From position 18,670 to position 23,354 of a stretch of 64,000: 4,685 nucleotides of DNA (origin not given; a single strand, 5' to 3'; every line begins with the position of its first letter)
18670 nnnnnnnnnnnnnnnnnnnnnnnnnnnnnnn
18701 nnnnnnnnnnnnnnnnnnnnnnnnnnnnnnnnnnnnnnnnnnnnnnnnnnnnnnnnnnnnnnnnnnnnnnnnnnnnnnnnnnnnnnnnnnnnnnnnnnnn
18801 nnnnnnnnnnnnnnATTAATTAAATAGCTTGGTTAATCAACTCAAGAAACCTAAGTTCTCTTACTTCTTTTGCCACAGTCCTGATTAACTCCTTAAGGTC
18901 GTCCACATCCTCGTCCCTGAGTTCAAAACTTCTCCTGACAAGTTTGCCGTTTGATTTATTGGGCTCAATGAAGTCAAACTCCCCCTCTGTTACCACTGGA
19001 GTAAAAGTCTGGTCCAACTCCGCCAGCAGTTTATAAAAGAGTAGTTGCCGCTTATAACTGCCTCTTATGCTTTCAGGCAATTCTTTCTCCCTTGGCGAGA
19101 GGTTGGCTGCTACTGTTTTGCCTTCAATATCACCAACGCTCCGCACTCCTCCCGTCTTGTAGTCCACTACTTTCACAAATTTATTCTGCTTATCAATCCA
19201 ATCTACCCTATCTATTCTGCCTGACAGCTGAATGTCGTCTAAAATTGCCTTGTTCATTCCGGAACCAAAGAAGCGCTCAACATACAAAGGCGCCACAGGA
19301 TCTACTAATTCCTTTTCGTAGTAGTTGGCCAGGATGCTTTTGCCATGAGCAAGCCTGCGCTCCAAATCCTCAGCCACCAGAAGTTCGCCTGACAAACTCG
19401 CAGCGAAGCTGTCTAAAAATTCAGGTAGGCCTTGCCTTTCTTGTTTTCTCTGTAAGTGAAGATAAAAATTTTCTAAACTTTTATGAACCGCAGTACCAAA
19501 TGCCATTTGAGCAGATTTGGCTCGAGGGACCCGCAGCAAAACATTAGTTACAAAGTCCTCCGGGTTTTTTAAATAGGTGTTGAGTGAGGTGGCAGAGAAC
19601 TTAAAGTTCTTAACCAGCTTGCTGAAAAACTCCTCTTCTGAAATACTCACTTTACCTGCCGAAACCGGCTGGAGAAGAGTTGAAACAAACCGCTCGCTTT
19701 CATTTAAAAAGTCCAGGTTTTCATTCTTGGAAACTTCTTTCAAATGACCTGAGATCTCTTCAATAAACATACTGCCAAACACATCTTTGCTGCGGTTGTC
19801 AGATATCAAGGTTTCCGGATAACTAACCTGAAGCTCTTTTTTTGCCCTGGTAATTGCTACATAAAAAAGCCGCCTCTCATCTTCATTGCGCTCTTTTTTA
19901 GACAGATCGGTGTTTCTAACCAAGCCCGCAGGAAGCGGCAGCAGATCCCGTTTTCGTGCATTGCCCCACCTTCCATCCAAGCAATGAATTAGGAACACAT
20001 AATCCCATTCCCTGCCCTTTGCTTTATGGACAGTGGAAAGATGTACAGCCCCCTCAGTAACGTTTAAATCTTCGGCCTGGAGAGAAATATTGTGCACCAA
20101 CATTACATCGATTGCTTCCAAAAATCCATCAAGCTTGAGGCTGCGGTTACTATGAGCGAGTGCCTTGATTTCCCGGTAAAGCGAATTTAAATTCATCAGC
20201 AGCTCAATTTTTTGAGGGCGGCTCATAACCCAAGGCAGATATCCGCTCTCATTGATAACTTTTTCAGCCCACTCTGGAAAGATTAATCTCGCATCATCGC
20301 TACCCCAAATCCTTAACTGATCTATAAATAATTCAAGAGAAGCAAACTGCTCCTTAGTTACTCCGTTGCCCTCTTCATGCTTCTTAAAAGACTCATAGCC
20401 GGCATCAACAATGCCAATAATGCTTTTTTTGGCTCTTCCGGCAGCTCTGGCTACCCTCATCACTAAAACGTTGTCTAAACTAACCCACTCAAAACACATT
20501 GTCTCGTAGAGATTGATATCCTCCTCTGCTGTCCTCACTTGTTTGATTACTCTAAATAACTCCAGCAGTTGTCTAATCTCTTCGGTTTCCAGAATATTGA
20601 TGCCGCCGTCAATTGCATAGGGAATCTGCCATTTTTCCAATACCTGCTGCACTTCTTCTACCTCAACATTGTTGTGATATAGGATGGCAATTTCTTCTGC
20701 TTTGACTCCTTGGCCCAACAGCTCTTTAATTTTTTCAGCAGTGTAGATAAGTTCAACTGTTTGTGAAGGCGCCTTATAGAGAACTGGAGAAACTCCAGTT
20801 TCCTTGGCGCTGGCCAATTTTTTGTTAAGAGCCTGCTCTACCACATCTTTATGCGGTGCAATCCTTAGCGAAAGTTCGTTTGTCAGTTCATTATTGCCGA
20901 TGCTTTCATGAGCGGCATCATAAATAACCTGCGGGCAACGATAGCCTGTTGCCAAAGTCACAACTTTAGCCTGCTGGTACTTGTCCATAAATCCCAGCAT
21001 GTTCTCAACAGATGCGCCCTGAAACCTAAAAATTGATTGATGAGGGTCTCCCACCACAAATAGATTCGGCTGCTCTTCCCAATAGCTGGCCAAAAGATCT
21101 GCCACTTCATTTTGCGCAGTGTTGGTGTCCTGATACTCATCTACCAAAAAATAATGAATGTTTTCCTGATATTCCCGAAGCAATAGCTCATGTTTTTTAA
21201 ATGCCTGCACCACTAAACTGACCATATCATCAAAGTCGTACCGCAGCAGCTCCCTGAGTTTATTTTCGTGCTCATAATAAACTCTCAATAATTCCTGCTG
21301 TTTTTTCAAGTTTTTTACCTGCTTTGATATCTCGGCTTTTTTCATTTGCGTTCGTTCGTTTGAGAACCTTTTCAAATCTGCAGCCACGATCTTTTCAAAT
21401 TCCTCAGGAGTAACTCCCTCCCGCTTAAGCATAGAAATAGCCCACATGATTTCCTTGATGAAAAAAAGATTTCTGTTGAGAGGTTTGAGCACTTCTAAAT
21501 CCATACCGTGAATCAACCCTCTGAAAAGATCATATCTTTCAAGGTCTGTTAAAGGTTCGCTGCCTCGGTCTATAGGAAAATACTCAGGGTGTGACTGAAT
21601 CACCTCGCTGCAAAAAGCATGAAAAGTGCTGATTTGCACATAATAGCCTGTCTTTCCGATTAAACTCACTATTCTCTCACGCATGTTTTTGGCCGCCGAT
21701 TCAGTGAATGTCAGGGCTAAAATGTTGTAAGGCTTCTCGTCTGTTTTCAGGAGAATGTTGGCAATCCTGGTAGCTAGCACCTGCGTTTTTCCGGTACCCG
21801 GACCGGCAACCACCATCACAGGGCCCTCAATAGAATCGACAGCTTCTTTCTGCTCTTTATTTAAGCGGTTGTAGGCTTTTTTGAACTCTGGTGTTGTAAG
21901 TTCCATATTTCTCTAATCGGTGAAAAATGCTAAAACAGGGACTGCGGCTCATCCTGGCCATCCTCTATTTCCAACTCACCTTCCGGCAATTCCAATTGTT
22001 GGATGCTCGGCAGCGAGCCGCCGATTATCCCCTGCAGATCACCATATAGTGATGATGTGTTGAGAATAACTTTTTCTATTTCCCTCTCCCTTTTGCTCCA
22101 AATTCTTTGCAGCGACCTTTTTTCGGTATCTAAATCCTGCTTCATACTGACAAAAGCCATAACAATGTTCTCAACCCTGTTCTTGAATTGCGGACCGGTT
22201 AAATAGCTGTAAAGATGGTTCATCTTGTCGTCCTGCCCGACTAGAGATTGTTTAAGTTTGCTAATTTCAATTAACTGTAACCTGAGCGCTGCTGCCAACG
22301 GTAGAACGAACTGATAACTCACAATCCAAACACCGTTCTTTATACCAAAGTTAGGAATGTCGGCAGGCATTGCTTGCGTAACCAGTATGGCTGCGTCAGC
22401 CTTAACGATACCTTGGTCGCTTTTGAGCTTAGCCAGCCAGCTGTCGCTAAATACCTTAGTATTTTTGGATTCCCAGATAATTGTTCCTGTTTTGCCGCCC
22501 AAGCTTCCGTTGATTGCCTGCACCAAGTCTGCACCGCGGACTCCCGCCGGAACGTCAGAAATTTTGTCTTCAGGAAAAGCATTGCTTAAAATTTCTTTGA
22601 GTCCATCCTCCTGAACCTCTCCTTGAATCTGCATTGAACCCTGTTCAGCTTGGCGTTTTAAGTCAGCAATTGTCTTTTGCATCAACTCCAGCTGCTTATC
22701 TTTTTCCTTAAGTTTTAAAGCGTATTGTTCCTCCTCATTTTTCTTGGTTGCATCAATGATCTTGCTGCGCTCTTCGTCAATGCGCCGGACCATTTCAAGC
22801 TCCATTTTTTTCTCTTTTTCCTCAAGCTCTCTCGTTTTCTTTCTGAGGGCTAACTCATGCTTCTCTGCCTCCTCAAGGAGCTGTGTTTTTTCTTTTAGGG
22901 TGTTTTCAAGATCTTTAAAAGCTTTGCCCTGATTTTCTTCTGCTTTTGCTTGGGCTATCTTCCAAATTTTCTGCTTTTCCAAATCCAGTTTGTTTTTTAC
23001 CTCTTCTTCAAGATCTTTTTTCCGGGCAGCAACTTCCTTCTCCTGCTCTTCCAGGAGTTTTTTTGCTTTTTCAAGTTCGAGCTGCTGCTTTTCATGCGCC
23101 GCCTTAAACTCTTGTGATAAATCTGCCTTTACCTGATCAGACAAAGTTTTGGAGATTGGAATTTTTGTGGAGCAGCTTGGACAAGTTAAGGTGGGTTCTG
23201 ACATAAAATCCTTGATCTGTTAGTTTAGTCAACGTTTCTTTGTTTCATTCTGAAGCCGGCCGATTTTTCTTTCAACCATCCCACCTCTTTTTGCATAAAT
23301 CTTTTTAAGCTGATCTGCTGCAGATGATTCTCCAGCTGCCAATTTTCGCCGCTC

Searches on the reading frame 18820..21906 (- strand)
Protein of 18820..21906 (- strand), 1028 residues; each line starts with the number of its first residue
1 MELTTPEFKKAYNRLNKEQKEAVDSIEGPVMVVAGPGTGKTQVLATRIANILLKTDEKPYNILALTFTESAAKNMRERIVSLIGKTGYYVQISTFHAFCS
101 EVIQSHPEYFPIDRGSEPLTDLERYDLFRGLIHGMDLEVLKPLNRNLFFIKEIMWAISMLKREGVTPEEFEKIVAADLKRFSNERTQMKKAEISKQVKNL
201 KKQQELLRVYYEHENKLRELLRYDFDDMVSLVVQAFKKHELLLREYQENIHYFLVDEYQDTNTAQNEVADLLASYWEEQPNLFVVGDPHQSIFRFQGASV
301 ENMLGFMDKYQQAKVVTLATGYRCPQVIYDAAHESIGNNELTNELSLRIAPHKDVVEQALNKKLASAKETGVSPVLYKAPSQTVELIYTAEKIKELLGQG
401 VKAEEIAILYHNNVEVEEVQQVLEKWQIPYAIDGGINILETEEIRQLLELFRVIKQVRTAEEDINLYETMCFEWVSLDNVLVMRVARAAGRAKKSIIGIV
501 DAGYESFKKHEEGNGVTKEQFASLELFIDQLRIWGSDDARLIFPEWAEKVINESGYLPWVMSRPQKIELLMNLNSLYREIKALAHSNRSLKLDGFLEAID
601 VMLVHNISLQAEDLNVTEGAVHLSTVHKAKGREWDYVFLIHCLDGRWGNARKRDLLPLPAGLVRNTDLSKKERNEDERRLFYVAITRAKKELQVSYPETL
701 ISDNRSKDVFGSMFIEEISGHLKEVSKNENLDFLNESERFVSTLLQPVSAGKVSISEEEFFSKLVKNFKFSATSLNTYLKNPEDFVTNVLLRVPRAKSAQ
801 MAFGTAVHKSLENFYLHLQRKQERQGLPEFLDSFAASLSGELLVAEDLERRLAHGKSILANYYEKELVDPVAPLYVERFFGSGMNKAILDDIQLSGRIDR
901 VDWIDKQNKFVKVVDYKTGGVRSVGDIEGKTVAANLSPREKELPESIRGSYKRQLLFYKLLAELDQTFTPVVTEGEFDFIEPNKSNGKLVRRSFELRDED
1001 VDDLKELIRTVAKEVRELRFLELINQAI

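Call 19: search_protein_families(library=pfam, proteins=[window:18820-21906:-], max_evalue=0.001)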
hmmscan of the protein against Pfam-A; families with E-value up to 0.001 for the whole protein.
window:18820-21906:- (1028 aa): 9 families
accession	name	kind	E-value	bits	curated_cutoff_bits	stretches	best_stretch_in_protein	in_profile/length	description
PF00580.27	UvrD-helicase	-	1.3e-64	218.9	23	1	15-310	1-270/271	UvrD/REP helicase N-terminal domain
PF13361.12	UvrD_C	-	3.3e-38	132.5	25.6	2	565-697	233-348/350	UvrD-like helicase C-terminal domain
PF12705.13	PDDEXK_1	-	5.2e-22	79.4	22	1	770-1017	2-226/247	PD-(D/E)XK nuclease superfamily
PF13245.12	AAA_19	-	2e-19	70.5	25.1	1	19-295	1-133/134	AAA domain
PF13538.12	UvrD_C_2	-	4.2e-12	46.2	27.4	2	621-640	2-21/52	UvrD-like helicase C-terminal domain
PF13604.12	AAA_30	-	1.6e-07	31.7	27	1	15-79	2-66/191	AAA domain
PF01443.25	Viral_helicase1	-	2.7e-06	27.8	21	0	226-347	37-150/228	Viral superfamily 1 RNA helicase core domain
PF13087.12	AAA_12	-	6.4e-05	23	27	0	610-694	128-190/195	AAA domain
PF13086.12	AAA_11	-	0.00065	20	27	0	15-88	2-80/257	AAA domain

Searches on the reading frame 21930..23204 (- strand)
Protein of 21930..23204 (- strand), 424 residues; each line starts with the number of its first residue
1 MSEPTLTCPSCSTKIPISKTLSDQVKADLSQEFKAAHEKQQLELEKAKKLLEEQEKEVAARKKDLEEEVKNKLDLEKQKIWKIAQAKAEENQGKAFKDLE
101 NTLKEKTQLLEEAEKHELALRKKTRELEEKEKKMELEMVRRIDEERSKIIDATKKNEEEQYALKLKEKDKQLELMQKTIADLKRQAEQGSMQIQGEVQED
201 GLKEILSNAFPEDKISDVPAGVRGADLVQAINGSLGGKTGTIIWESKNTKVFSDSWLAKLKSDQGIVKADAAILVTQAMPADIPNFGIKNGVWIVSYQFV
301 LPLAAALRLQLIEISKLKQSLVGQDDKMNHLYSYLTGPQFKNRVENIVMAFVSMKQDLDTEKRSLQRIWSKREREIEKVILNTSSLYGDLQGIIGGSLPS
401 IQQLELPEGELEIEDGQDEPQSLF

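Call 19: search_protein_families(library=pfam, proteins=[window:21930-23204:-], max_evalue=0.001)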
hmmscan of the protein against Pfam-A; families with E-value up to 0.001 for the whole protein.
window:21930-23204:- (424 aa): 1 family
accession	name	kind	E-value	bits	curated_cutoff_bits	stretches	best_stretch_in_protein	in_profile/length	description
PF09903.14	DUF2130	-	1.9e-64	217.8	26.7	1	163-407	3-253/255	Uncharacterized protein conserved in bacteria (DUF2130)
